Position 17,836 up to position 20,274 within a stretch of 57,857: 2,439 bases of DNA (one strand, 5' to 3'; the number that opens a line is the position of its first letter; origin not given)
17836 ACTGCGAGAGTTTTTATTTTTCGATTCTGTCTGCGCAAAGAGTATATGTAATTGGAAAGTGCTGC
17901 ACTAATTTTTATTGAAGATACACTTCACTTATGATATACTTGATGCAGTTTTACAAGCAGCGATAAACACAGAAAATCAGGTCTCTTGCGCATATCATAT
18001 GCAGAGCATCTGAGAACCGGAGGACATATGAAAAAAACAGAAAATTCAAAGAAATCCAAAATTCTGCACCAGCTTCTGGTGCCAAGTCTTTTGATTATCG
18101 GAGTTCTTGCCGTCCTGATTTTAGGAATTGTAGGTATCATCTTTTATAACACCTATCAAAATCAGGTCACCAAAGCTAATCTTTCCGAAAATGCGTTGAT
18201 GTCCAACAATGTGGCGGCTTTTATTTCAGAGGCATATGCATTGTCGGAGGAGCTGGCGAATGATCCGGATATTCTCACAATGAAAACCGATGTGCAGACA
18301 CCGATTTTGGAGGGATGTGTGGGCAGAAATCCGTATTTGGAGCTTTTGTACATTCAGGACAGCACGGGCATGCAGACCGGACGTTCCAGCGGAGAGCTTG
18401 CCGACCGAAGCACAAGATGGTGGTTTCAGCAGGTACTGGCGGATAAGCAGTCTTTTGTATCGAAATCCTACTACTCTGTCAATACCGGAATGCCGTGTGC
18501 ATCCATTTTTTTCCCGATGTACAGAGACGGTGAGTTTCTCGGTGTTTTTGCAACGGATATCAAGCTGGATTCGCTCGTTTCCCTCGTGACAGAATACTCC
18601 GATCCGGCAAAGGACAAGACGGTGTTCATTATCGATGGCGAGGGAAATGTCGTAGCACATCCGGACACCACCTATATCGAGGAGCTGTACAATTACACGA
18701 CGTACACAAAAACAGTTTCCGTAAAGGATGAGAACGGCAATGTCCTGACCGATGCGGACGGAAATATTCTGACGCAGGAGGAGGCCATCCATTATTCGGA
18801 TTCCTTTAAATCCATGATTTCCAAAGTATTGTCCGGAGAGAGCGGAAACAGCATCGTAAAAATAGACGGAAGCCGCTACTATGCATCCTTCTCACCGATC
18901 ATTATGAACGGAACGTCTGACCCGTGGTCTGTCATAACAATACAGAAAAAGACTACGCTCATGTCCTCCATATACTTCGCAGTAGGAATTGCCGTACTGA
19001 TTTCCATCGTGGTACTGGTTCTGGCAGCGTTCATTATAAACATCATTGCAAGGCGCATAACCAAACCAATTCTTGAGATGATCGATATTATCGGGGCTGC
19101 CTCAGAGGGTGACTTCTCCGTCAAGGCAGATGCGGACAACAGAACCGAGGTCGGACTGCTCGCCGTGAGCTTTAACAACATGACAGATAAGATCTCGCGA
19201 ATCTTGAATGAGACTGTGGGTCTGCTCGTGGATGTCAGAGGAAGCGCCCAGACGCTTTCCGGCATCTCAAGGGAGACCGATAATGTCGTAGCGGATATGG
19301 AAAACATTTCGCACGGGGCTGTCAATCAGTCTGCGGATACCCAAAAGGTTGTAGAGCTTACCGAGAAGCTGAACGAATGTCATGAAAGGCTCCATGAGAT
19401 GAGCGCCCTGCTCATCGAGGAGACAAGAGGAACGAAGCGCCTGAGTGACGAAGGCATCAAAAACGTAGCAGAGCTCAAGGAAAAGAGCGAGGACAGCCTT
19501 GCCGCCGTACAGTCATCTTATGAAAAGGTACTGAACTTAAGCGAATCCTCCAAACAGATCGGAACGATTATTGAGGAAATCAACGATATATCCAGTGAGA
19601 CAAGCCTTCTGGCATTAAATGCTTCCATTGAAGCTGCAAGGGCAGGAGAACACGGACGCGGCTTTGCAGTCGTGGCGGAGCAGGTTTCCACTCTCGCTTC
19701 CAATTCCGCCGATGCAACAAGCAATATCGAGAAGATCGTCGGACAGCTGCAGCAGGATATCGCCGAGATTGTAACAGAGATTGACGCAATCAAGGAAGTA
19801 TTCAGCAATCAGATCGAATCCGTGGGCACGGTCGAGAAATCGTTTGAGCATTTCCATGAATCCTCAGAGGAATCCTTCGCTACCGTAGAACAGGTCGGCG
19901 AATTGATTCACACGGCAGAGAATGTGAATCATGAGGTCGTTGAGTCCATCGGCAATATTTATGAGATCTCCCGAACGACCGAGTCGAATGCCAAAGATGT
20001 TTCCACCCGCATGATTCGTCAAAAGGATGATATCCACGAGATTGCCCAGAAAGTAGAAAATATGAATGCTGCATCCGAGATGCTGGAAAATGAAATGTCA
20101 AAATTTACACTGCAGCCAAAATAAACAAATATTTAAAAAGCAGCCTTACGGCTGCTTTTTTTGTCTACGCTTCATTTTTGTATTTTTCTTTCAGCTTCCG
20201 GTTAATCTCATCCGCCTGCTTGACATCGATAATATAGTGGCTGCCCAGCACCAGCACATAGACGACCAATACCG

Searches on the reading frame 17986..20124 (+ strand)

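Call 65: search_protein_families(library=pfam, proteins=[window:17986-20124:+], max_evalue=1e-8)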
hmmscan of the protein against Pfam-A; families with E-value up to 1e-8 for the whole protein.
window:17986-20124:+ (712 aa): 4 families
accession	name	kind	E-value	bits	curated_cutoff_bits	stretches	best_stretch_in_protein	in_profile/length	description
PF00015.26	MCPsignal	-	8.1e-30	104.4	34.6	1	498-634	8-144/172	Methyl-accepting chemotaxis protein (MCP) signalling domain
PF02743.24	dCache_1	-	5.4e-24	85.5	45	1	55-318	1-239/240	Cache domain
PF00672.30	HAMP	-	1e-10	42.2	25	1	354-404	2-52/53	HAMP domain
PF22673.2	MCP-like_PDC_1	-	9e-09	36.2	27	0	117-197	31-111/113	Methyl-accepting chemotaxis protein-like, first PDC sensor domain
